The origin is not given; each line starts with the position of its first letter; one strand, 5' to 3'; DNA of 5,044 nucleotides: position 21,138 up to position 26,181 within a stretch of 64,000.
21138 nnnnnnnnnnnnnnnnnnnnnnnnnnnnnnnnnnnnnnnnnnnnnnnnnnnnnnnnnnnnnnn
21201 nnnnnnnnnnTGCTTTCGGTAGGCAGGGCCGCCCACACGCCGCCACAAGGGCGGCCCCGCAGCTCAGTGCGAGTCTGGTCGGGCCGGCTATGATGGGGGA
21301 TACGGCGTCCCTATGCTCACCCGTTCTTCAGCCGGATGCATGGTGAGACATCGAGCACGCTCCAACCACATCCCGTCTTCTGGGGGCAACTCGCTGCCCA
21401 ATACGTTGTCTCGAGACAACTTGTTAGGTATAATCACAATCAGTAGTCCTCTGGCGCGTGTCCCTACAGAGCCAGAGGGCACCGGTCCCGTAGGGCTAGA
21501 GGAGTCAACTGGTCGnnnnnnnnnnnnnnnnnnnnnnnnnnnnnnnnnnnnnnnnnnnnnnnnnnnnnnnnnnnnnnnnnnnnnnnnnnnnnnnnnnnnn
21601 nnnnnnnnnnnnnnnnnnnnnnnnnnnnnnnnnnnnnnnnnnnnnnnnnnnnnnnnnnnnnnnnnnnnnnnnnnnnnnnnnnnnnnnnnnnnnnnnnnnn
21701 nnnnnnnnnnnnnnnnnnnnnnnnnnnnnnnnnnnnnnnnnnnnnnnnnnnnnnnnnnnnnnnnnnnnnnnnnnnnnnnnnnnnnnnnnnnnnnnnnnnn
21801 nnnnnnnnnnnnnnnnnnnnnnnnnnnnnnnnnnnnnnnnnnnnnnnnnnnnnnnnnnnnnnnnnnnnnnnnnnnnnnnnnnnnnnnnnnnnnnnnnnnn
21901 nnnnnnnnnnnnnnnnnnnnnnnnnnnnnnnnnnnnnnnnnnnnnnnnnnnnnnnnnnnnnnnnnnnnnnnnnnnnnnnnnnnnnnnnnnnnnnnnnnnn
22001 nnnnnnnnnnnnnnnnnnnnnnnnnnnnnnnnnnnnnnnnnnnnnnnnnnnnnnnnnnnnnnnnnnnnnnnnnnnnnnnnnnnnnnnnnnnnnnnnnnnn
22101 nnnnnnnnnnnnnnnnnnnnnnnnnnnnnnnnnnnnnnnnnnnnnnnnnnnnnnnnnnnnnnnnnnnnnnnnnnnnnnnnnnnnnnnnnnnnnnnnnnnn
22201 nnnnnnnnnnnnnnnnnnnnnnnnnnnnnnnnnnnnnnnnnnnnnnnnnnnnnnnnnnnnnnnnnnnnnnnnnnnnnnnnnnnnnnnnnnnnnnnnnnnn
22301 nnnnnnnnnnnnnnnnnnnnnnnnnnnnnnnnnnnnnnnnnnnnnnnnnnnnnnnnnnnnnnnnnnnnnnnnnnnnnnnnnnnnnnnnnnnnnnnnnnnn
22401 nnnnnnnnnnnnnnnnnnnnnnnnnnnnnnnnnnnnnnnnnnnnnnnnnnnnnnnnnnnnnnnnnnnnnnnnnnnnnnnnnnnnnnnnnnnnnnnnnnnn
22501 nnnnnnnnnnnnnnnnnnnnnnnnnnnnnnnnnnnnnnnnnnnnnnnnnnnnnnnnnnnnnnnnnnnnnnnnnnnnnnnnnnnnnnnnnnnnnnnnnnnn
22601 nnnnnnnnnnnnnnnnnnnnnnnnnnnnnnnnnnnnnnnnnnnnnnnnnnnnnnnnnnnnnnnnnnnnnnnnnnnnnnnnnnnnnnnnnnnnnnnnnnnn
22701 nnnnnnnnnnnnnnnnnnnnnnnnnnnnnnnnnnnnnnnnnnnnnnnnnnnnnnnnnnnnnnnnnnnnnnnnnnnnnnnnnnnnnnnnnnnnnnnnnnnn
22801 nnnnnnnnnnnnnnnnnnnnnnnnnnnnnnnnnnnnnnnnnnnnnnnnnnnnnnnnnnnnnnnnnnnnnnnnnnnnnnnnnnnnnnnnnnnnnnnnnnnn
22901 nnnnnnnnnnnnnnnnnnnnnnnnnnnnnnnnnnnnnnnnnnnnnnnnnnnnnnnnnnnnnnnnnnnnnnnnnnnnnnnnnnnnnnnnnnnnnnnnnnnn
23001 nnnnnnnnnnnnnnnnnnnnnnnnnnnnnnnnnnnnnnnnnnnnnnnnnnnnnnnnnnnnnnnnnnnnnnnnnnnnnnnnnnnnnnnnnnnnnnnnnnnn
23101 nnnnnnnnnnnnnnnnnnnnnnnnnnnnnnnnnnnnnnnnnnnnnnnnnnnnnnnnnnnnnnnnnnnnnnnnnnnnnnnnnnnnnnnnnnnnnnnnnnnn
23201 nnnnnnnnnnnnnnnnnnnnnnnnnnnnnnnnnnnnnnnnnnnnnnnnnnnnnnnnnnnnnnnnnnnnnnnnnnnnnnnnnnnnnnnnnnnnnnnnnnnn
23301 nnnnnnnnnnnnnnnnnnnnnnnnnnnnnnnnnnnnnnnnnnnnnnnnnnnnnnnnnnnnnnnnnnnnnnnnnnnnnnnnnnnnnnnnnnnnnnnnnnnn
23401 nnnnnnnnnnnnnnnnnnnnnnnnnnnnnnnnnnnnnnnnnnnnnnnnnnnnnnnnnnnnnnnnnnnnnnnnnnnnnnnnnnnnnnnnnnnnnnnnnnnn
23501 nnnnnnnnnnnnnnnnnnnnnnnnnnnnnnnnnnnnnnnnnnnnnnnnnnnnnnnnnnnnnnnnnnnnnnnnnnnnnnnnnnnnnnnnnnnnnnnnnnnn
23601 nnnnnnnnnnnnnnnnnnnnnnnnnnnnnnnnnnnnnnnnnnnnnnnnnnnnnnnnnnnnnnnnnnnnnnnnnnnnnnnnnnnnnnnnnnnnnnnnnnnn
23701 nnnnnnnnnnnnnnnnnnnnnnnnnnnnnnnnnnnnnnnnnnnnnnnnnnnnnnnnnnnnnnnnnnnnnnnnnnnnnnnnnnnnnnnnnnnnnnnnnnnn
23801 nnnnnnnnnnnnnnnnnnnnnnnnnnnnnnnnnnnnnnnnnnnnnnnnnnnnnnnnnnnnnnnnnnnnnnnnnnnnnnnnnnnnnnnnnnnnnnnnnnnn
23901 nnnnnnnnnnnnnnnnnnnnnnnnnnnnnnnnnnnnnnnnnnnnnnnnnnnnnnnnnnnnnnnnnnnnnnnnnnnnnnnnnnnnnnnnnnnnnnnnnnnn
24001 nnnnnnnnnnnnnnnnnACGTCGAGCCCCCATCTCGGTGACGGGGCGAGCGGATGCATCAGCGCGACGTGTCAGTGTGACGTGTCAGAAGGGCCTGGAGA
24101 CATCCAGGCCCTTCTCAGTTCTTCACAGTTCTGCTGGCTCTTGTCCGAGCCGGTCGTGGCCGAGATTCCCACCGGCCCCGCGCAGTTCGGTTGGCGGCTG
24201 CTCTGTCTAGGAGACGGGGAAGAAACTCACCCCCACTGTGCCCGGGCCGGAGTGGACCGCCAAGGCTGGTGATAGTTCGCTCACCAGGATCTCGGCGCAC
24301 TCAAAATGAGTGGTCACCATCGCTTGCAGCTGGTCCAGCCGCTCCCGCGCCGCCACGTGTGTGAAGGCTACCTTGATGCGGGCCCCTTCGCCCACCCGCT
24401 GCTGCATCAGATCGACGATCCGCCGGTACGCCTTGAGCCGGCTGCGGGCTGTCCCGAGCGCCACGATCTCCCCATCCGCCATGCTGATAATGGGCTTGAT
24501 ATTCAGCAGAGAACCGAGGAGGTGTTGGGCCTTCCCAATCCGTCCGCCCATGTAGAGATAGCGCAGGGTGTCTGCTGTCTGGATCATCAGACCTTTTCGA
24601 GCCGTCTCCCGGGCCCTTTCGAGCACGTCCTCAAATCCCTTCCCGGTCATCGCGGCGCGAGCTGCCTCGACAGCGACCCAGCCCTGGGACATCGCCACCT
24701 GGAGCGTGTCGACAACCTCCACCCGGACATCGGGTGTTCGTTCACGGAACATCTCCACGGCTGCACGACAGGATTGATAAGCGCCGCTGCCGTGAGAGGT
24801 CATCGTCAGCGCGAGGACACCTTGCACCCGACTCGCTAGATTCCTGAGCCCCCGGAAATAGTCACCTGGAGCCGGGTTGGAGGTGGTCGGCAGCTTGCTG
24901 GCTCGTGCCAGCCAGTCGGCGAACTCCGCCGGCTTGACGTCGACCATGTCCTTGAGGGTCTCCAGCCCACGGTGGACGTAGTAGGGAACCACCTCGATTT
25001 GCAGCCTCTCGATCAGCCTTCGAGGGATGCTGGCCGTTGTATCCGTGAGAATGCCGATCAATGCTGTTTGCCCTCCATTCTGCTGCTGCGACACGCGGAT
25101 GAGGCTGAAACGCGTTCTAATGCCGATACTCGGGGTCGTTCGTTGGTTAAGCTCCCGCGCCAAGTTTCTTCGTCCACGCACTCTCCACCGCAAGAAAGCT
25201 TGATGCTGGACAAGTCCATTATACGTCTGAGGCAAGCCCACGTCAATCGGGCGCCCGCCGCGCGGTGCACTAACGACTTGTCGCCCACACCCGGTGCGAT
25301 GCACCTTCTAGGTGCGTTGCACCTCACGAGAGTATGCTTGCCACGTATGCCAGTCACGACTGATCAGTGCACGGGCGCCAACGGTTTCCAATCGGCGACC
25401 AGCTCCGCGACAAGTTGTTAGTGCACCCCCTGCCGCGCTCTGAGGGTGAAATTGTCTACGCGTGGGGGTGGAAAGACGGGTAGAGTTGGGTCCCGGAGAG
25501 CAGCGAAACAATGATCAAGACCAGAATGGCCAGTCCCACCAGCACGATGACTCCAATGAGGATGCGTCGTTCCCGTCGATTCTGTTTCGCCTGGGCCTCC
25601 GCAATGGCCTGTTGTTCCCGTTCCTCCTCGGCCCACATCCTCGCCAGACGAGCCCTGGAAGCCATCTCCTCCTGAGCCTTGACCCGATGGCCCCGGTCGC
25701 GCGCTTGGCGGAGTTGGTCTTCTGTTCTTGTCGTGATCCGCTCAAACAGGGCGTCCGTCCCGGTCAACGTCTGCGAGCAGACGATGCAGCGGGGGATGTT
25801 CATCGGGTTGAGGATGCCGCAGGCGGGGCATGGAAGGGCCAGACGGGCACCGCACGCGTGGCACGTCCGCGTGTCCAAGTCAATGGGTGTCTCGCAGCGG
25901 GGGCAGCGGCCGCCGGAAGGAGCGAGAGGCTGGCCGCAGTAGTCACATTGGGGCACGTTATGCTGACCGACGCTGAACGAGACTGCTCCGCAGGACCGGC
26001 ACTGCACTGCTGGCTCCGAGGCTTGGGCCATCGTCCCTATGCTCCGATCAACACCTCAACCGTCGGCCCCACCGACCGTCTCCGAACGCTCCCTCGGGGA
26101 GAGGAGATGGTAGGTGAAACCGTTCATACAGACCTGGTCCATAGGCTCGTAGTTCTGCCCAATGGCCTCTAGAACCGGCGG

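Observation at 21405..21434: Perfect 16-bp palindrome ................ overlapping the -35 of the clpC promoter: candidate novel heat-shock operator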

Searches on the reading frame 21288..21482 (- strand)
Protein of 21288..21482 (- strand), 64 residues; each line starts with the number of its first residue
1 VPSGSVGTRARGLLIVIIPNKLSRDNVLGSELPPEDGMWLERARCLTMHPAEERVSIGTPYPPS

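Call 59: search_protein_families(library=pfam, max_evalue=0.001, proteins=[window:21288-21482:-])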
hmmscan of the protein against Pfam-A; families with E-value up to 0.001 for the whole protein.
window:21288-21482:- (64 aa): 0 families

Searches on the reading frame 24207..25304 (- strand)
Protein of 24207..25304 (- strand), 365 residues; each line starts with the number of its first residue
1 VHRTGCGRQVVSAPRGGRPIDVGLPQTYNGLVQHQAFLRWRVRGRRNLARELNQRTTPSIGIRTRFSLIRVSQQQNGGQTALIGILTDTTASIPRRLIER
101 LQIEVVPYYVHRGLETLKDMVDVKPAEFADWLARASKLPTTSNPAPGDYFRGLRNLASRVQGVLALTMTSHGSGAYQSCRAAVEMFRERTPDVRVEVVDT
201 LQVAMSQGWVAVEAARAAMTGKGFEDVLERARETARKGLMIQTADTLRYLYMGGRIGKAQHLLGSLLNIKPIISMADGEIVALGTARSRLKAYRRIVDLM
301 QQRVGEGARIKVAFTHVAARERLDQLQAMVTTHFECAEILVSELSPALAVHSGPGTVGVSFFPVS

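Call 7: search_protein_families(library=pfam, proteins=[window:24207-25304:-])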
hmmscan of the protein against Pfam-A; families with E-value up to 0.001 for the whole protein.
window:24207-25304:- (365 aa): 1 family
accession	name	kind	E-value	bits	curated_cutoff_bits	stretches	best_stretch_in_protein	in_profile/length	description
PF02645.21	DegV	-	5.8e-70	236.2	27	1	83-363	2-279/280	Uncharacterised protein, DegV family COG1307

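Call 8: search_protein_families(library=ncbifam, proteins=[window:24207-25304:-])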
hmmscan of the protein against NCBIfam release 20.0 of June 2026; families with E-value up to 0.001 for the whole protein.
window:24207-25304:- (365 aa): 2 families
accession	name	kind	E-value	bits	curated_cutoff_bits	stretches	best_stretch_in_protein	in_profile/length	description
TIGR00762.1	DegV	domain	1.5e-76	257.3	99.7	1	83-361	1-275/276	DegV family EDD domain-containing protein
NF038249.1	fatty_FakB1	equivalog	1.7e-37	129.1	350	1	83-363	3-281/286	fatty acid kinase binding subunit FakB1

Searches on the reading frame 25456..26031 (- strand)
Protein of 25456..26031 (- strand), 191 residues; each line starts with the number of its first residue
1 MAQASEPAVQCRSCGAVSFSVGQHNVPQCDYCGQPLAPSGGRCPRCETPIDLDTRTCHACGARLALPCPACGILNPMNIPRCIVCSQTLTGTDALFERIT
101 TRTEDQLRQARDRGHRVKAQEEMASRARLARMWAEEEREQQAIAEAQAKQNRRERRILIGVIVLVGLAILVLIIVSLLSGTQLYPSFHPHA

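Call 22: search_protein_families(library=pfam, max_evalue=0.00001, proteins=[window:25456-26031:-])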
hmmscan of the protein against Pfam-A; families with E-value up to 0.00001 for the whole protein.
window:25456-26031:- (191 aa): 3 families
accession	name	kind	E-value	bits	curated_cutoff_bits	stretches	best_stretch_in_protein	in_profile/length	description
PF12773.13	DZR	-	3.5e-11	43.5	27.3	1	43-85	1-44/45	Double zinc ribbon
PF13240.11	Zn_Ribbon_1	-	1.6e-07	31.4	25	0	43-64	2-23/23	zinc-ribbon domain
PF13248.11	Zn_ribbon_3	-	5.5e-06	26.1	27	0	42-64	4-26/26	zinc-ribbon domain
